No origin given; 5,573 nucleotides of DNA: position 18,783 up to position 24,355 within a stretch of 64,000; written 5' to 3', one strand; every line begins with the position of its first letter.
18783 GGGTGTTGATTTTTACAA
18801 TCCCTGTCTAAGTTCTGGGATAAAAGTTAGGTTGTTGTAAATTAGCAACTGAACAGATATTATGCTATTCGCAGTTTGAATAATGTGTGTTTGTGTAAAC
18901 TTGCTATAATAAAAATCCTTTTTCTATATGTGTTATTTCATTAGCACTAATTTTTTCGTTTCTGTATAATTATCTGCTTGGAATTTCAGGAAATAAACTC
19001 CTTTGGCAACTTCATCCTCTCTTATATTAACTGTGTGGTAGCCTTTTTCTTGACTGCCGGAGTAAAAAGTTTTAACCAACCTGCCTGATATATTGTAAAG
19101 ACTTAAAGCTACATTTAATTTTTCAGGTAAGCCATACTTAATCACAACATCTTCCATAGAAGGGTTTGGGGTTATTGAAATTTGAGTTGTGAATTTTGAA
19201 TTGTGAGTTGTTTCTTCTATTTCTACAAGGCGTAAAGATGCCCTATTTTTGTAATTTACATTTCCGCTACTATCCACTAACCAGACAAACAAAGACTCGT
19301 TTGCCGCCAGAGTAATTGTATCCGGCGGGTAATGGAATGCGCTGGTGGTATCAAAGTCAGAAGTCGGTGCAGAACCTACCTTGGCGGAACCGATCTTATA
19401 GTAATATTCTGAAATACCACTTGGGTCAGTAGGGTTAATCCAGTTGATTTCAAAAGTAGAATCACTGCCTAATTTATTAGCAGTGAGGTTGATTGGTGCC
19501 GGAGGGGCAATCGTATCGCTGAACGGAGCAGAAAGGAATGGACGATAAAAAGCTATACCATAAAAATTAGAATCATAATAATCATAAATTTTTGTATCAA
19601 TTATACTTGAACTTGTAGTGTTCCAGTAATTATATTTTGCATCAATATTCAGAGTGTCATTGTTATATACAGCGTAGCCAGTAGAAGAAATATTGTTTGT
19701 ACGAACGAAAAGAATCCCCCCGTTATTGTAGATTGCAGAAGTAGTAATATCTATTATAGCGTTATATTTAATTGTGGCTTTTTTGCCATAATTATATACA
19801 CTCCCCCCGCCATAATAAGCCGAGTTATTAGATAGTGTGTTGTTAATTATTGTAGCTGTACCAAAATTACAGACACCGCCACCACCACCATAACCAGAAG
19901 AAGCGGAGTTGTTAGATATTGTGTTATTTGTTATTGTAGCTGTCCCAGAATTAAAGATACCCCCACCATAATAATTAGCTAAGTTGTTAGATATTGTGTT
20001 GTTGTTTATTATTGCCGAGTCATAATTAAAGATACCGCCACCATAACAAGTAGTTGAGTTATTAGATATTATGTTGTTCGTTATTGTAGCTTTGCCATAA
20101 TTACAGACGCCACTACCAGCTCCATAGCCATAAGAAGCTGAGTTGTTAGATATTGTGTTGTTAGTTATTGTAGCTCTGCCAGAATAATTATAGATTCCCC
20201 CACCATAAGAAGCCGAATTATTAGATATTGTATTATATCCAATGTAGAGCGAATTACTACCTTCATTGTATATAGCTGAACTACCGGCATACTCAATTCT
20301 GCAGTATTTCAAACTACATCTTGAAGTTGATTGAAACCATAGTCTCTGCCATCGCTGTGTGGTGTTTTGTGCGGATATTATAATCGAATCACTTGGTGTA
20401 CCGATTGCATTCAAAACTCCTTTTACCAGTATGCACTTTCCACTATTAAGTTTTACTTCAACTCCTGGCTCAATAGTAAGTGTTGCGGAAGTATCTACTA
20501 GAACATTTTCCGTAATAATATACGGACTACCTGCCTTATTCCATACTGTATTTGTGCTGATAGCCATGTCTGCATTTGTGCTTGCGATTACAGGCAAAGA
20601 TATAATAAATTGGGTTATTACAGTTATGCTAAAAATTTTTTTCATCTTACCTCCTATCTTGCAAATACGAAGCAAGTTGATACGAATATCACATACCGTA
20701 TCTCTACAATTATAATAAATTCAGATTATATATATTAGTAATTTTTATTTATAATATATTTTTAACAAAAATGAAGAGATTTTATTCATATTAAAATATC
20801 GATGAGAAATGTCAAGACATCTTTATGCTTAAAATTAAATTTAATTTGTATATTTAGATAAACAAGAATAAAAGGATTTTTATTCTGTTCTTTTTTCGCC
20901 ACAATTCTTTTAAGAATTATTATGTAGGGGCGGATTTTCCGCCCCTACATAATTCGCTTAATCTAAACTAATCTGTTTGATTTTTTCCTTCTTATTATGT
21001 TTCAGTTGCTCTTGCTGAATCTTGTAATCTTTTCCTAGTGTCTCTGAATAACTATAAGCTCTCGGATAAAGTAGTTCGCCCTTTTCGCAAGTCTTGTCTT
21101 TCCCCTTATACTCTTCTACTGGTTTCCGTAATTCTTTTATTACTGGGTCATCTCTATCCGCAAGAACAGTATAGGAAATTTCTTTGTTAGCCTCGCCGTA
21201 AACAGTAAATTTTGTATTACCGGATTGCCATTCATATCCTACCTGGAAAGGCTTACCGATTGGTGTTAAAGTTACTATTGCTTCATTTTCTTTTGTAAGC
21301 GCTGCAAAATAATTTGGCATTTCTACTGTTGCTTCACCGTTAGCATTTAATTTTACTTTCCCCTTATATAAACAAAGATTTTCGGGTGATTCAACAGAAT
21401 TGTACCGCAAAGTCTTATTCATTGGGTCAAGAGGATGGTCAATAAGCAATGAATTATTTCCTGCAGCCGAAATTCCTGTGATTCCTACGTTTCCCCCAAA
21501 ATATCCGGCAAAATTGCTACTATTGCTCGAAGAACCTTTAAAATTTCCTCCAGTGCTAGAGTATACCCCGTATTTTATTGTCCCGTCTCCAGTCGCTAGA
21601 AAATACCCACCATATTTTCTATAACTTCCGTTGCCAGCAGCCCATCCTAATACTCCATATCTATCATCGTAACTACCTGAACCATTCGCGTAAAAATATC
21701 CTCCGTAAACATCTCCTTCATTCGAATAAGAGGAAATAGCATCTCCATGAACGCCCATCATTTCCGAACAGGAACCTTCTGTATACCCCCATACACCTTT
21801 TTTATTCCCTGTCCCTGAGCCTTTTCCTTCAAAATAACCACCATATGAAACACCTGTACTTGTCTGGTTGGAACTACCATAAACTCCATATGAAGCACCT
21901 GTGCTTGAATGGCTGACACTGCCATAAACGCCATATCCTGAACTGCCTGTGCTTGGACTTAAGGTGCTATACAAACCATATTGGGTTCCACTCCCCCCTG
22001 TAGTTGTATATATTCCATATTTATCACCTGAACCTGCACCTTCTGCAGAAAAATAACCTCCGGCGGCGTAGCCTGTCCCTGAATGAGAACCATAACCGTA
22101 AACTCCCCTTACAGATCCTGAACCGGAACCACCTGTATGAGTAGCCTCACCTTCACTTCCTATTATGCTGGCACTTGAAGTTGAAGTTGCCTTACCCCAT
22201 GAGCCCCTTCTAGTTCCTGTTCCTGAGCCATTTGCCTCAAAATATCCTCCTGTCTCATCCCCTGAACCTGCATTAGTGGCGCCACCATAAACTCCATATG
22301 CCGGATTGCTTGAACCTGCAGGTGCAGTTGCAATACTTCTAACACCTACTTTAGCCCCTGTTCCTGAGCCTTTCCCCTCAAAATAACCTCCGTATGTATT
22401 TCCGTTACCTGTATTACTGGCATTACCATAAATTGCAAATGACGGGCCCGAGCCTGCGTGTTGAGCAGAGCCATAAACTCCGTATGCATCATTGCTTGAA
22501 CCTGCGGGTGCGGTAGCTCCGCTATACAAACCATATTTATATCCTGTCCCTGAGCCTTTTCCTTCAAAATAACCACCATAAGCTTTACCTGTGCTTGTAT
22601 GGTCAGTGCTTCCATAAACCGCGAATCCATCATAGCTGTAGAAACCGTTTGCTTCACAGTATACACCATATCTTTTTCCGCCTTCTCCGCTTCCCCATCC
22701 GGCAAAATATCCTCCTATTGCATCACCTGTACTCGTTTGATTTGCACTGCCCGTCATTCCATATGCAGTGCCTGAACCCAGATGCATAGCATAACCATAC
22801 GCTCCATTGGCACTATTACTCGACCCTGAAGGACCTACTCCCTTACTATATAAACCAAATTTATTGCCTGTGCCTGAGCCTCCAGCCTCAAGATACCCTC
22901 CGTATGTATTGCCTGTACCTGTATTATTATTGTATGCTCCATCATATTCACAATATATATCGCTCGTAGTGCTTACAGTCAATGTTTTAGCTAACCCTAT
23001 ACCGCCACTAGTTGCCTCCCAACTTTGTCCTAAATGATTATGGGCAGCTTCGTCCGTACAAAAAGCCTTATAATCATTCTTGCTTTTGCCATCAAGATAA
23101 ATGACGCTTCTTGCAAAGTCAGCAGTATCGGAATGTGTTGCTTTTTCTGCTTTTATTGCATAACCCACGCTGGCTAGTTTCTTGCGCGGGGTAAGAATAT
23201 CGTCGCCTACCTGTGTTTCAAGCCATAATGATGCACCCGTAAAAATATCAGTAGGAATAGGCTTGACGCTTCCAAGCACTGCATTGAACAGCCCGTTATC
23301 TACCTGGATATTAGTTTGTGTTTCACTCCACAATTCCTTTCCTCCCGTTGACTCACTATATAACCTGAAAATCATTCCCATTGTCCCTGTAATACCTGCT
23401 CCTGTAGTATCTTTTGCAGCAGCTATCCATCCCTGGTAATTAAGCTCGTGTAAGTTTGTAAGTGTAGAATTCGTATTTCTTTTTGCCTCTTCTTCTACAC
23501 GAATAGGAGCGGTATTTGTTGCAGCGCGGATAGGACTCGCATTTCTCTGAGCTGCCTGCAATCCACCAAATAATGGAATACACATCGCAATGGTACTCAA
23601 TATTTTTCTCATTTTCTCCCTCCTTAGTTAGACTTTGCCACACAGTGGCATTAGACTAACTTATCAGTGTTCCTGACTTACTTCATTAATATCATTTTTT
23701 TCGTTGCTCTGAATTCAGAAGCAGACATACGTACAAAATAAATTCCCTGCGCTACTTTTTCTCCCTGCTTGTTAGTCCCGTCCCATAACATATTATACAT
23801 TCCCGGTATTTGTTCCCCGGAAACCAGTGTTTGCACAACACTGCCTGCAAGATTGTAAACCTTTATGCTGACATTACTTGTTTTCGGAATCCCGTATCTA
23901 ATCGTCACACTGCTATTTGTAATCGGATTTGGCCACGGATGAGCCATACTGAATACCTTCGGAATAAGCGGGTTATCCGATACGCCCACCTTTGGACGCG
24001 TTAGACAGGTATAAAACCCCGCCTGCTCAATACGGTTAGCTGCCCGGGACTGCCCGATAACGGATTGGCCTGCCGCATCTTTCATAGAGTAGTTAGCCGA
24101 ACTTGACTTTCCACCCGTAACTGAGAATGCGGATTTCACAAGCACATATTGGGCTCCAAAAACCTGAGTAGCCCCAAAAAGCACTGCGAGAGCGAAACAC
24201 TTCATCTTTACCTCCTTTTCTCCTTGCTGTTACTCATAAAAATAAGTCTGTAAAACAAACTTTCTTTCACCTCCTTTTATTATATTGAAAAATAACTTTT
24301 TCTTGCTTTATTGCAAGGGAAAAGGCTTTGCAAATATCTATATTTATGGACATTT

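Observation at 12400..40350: Two giant T9SS cargo paralogs share a duplicated glycine-rich module plus the CTD, while their N-terminal passenger domains differ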

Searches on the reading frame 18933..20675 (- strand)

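Call 11: search_protein_families(library=pfam, proteins=[window:18933-20675:-], max_evalue=10)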
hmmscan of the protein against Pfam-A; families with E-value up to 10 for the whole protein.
window:18933-20675:- (580 aa): 5 families
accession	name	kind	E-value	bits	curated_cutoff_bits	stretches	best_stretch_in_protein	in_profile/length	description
PF18962.6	Por_Secre_tail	-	2.6e-10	40.9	27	1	503-577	3-74/75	Secretion system C-terminal sorting domain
PF13229.12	Beta_helix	-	7.5e-10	39.1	25.9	2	38-183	12-139/158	Right handed beta helix region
PF13860.13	FlgD_ig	-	0.011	16.2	27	1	521-568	24-76/79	FlgD Ig-like domain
PF02415.23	Chlam_PMP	-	0.26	12.1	20.6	4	149-163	3-18/19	Chlamydia polymorphic membrane protein (Chlamydia_PMP) repeat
PF05048.19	NosD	-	2.4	8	23.6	1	112-305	19-195/212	Periplasmic copper-binding protein (NosD)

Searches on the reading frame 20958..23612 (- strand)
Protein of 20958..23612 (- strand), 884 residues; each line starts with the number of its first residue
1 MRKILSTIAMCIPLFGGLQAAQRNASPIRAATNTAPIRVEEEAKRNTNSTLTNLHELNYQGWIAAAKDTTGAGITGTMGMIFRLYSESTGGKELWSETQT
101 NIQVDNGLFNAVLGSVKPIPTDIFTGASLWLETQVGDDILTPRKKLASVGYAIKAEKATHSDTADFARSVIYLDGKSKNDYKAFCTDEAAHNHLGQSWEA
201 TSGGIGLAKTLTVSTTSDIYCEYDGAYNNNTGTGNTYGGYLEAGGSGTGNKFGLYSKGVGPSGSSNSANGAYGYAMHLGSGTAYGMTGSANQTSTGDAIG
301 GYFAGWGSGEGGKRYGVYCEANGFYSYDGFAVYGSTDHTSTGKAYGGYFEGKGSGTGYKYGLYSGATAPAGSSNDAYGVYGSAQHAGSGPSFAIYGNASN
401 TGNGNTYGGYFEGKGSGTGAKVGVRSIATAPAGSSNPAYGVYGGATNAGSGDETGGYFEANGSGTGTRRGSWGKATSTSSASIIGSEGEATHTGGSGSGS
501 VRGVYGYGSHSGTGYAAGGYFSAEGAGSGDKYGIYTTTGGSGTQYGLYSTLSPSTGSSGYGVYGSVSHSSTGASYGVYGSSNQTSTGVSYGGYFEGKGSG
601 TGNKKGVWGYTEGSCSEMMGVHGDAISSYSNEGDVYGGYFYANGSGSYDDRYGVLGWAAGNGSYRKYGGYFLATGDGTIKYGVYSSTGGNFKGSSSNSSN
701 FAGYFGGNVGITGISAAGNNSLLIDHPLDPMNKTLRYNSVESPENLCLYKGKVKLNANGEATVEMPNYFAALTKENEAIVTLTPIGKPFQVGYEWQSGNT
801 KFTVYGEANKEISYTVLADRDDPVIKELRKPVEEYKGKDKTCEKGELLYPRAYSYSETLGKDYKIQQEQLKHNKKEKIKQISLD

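Call 11: search_protein_families(library=pfam, proteins=[window:20958-23612:-], max_evalue=10)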
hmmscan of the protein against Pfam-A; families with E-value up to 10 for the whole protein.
window:20958-23612:- (884 aa): 0 families

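Call 89: search_protein_families(library=ncbifam, proteins=[window:20958-23612:-], max_evalue=0.1)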
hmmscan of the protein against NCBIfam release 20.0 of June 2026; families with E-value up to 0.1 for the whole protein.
window:20958-23612:- (884 aa): 1 family
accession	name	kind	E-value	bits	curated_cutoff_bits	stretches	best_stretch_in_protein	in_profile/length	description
NF053851.1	Bdello_MAT_N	subfamily_domain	0.00033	20.5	60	0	52-115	12-74/162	mosaic adhesive trimer family chimeric fiber protein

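Call 90: search_solved_structures(query=window:20958-23612:-, max_evalue=0.1)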
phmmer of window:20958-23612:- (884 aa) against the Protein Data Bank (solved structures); distinct sequences matched with E-value up to 0.1: 0.

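Call 91: search_protein_families(library=phrogs, proteins=[window:20958-23612:-], max_evalue=0.01)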
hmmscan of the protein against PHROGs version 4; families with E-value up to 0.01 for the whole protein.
window:20958-23612:- (884 aa): 2 families
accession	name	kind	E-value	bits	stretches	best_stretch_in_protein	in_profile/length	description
phrog_17490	-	unknown function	8e-10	39.6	1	708-840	121-245/266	-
phrog_28536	-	unknown function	0.00092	19.6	1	713-822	89-197/224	-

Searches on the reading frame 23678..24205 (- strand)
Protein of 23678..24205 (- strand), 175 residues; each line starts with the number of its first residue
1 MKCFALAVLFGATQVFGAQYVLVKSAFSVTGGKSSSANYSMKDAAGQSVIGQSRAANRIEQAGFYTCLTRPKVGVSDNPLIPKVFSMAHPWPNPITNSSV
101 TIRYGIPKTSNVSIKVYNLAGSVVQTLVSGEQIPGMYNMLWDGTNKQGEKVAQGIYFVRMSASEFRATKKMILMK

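Call 89: search_protein_families(library=ncbifam, proteins=[window:23678-24205:-], max_evalue=0.1)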
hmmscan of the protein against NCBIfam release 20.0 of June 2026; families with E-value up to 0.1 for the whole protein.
window:23678-24205:- (175 aa): 13 families
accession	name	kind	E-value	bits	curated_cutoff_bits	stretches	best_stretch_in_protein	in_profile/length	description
NF005176.1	PRK06655.1-1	equivalog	1.1e-10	41.8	230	1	108-164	95-151/197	flagellar hook assembly protein FlgD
TIGR04183.1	Por_Secre_tail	domain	1.4e-09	37.8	23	1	91-172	2-70/72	T9SS type A sorting domain-containing protein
NF009276.0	PRK12633.1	equivalog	4.6e-09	36.3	383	1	109-167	128-186/234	flagellar basal body rod modification protein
NF052228.1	T9SS_PorZ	equivalog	1.9e-08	33.3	260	1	91-168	676-748/757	type IX secretion system anionic LPS delivery protein PorZ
NF052323.1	T9SSA_dep_M6i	equivalog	2.5e-08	32.4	600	1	88-168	958-1032/1043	T9SS-dependent M6-like inactivated metalloprotease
NF033707.1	T9SS_sortase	equivalog_domain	8.4e-06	23.7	420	1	91-163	1002-1078/1095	type IX secretion system sortase PorU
NF009452.0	PRK12812.1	equivalog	1.1e-05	24.8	258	1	110-162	151-206/289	flagellar basal body rod modification protein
NF058579.1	CPR_pilus_PamT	equivalog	0.00016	21.2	240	1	10-66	22-79/241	CPR-type pilus protein PamT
NF038113.1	T9SSA_dep_M36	equivalog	0.0026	16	885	1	90-173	795-868/869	T9SS-dependent M36 family metallopeptidase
NF009453.0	PRK12813.1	equivalog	0.011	15.3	264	1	97-162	110-173/223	flagellar basal body rod modification protein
NF004496.1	PRK05842.1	equivalog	0.013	14.8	250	1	113-160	169-218/271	flagellar hook assembly protein FlgD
NF009277.0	PRK12634.1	equivalog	0.023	14.8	333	1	110-162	122-174/221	flagellar basal body rod modification protein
NF053608.1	Lsa66_OmpA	equivalog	0.081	11.3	700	1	137-163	203-229/581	fibronectin-binding adhesin Lsa66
